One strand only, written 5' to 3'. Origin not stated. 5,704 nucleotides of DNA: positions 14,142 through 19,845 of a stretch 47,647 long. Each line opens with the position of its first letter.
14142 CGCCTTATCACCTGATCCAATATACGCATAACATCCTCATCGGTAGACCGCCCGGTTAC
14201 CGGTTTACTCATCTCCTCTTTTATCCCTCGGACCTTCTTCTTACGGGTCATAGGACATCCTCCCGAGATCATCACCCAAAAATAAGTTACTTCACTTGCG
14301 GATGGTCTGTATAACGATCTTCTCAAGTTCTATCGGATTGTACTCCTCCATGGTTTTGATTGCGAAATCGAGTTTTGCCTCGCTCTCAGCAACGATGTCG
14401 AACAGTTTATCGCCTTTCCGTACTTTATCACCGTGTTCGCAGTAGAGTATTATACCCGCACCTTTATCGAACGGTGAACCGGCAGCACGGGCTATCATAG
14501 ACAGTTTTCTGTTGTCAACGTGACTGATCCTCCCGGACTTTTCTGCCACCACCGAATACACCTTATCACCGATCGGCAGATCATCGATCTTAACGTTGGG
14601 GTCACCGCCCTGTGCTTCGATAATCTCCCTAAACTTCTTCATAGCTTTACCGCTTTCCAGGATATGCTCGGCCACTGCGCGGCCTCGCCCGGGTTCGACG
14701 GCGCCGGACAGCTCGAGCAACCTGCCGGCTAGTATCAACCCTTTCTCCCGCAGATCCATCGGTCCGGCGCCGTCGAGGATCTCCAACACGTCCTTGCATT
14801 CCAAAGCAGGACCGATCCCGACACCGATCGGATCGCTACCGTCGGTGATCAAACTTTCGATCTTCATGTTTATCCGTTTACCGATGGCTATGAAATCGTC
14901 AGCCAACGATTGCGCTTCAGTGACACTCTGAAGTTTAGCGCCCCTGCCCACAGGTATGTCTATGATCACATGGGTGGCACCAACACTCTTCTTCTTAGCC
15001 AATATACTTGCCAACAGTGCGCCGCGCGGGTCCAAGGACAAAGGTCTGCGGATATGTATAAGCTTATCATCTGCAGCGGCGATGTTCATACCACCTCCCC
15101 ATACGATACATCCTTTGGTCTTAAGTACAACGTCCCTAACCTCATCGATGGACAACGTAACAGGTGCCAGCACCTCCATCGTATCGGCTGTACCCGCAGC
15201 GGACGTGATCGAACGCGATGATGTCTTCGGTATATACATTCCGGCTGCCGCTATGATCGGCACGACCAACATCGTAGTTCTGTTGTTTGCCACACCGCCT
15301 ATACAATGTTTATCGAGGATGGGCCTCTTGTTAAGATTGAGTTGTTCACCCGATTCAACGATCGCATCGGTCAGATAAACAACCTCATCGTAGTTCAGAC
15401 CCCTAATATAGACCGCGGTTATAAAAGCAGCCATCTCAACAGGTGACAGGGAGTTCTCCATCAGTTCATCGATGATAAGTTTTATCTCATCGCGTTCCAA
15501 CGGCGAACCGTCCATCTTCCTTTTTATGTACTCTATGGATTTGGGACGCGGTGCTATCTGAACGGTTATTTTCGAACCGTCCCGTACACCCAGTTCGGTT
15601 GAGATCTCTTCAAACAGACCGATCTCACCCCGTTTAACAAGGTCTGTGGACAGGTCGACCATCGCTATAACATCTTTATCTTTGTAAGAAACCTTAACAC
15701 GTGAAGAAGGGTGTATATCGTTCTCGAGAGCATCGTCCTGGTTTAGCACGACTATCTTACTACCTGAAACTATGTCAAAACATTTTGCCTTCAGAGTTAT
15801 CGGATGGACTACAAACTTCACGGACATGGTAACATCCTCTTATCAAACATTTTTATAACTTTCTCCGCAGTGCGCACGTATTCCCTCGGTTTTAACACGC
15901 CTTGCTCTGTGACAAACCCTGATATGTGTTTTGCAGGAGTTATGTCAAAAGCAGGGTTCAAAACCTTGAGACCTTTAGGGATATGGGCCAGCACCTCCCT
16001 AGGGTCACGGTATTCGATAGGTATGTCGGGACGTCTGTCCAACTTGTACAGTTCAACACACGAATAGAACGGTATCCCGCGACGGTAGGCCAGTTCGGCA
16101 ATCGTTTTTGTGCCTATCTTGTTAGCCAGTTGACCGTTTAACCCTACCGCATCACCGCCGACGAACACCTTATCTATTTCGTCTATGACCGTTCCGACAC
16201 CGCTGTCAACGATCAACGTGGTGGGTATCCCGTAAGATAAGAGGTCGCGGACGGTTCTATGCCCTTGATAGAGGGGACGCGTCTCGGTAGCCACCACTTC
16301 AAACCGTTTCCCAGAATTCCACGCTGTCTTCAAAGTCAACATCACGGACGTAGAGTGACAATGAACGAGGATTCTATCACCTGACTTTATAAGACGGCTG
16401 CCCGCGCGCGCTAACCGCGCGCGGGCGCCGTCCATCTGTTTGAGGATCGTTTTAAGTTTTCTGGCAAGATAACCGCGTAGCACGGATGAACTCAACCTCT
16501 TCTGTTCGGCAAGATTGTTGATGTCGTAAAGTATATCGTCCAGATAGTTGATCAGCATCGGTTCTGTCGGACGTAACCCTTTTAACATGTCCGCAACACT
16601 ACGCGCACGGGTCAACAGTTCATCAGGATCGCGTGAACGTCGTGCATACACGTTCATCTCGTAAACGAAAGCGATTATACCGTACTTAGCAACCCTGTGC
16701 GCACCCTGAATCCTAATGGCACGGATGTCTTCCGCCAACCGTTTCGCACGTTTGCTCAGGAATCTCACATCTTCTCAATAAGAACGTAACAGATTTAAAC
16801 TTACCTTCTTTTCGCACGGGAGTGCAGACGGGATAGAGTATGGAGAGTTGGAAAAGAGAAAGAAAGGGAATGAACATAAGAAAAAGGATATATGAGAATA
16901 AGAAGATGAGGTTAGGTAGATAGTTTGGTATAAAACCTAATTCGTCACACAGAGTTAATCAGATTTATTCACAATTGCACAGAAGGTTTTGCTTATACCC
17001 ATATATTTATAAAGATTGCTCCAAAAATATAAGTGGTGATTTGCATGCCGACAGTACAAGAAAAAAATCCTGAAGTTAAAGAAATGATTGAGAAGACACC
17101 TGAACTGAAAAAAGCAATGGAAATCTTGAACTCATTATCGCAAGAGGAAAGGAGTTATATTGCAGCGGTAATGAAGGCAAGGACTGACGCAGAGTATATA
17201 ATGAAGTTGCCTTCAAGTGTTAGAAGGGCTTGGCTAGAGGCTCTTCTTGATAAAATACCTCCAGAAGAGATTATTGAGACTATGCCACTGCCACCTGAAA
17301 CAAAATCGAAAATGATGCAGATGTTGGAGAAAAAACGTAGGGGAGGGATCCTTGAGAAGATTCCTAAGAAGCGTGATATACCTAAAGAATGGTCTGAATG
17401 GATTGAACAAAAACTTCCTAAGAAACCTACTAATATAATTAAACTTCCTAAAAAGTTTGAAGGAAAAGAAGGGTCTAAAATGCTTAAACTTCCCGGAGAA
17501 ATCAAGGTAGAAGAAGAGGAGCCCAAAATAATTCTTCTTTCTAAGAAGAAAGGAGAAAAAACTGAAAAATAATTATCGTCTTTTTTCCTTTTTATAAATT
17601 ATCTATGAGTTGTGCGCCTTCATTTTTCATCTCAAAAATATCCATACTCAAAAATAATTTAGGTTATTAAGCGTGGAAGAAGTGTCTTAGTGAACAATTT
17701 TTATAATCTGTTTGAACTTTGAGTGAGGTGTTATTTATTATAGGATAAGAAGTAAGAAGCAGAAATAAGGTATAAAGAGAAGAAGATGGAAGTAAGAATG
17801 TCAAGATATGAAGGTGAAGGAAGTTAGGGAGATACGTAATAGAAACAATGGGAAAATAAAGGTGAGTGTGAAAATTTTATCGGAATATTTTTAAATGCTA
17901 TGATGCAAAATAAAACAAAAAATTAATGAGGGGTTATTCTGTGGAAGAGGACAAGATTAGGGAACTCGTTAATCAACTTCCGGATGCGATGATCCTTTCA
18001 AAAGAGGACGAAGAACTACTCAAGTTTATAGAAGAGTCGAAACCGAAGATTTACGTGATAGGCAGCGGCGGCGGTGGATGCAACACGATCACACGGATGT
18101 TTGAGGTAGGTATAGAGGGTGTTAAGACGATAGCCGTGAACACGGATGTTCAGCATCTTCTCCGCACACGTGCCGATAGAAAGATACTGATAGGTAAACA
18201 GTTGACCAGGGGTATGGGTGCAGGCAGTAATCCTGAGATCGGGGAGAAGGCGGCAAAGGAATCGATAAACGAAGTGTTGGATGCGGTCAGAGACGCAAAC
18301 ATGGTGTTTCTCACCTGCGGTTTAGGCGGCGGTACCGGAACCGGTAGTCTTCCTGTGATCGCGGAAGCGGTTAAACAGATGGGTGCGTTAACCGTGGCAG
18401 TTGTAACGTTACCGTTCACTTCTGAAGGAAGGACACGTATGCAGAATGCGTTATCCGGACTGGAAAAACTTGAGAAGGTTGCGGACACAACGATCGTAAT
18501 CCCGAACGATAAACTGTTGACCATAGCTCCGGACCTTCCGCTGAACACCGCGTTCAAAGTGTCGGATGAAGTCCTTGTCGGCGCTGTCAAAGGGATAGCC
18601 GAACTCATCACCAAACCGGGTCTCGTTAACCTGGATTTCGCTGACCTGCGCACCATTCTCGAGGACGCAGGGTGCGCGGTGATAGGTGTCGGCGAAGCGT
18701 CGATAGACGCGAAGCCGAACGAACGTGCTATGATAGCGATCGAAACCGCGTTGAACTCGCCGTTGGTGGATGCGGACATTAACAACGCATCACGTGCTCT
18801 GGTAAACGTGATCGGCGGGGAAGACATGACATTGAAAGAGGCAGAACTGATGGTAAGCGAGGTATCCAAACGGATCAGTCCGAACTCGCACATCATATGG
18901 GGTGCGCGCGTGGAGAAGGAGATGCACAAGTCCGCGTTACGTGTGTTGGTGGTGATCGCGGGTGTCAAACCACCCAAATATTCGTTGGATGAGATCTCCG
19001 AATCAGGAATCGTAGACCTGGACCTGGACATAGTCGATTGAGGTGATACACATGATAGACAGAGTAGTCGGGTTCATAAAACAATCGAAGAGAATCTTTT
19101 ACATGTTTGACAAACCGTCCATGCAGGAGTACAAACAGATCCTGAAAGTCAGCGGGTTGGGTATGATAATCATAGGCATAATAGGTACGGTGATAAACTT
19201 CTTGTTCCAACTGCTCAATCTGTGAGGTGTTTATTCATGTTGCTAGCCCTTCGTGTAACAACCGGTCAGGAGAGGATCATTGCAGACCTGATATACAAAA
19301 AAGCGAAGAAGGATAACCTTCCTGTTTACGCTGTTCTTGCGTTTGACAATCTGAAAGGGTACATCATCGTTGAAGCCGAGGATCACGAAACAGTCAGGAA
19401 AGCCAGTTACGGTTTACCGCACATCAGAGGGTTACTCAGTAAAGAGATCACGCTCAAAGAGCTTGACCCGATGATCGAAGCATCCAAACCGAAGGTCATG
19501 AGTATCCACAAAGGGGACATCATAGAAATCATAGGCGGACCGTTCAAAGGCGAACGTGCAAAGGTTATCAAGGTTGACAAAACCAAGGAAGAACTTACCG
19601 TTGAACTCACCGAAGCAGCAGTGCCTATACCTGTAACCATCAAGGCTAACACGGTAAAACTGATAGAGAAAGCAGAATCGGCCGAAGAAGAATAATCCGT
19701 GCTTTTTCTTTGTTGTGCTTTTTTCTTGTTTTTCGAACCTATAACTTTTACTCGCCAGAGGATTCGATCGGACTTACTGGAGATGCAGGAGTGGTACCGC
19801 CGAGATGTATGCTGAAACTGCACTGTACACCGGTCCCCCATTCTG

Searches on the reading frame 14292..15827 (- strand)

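Call 14: search_protein_families(library=pfam, proteins=[window:14292-15827:-], max_evalue=0.001)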
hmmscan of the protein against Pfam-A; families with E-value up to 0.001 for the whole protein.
window:14292-15827:- (511 aa): 3 families
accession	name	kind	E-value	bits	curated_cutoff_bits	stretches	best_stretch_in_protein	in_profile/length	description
PF02885.22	Glycos_trans_3N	-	4.1e-18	65.3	26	1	99-160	2-63/63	Glycosyl transferase family, helical bundle domain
PF00591.27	Glycos_transf_3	-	3.5e-13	50.2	27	1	169-396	3-253/253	Glycosyl transferase family, a/b domain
PF07831.19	PYNP_C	-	4e-09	36.5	27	1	434-499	2-74/75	Pyrimidine nucleoside phosphorylase C-terminal domain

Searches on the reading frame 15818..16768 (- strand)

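Call 14: search_protein_families(library=pfam, proteins=[window:15818-16768:-], max_evalue=0.001)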
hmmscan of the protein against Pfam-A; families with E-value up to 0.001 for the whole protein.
window:15818-16768:- (316 aa): 1 family
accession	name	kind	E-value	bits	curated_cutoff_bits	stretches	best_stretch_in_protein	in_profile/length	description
PF01008.23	IF-2B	-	3.3e-66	223.8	22.4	1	36-294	14-280/280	Initiation factor 2 subunit family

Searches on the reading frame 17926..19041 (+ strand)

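Call 14: search_protein_families(library=pfam, proteins=[window:17926-19041:+], max_evalue=0.001)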
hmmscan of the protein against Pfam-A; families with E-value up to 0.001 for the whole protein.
window:17926-19041:+ (371 aa): 2 families
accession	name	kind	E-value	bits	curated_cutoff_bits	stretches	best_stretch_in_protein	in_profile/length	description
PF00091.31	Tubulin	-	2.2e-48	165.5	33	1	41-201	1-189/190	Tubulin/FtsZ family, GTPase domain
PF12327.13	FtsZ_C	-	1.7e-24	86.4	27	1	249-348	1-95/95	FtsZ family, C-terminal domain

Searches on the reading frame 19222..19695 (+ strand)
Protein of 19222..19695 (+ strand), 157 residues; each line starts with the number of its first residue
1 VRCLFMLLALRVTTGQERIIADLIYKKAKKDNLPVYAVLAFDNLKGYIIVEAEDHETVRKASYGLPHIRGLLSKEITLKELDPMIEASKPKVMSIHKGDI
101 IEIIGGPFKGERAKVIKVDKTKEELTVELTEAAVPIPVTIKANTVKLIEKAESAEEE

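Call 15: search_protein_families(library=pfam, proteins=[window:19222-19695:+], max_evalue=0.001)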
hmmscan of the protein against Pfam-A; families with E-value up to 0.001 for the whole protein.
window:19222-19695:+ (157 aa): 2 families
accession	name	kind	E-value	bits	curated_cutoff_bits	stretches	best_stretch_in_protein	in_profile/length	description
PF03439.18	Spt5-NGN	-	2.3e-20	72.8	22.4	1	9-84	4-83/84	Early transcription elongation factor of RNA pol II, NGN section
PF00467.35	KOW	-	8.2e-08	32.2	22.3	1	97-128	1-32/32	KOW motif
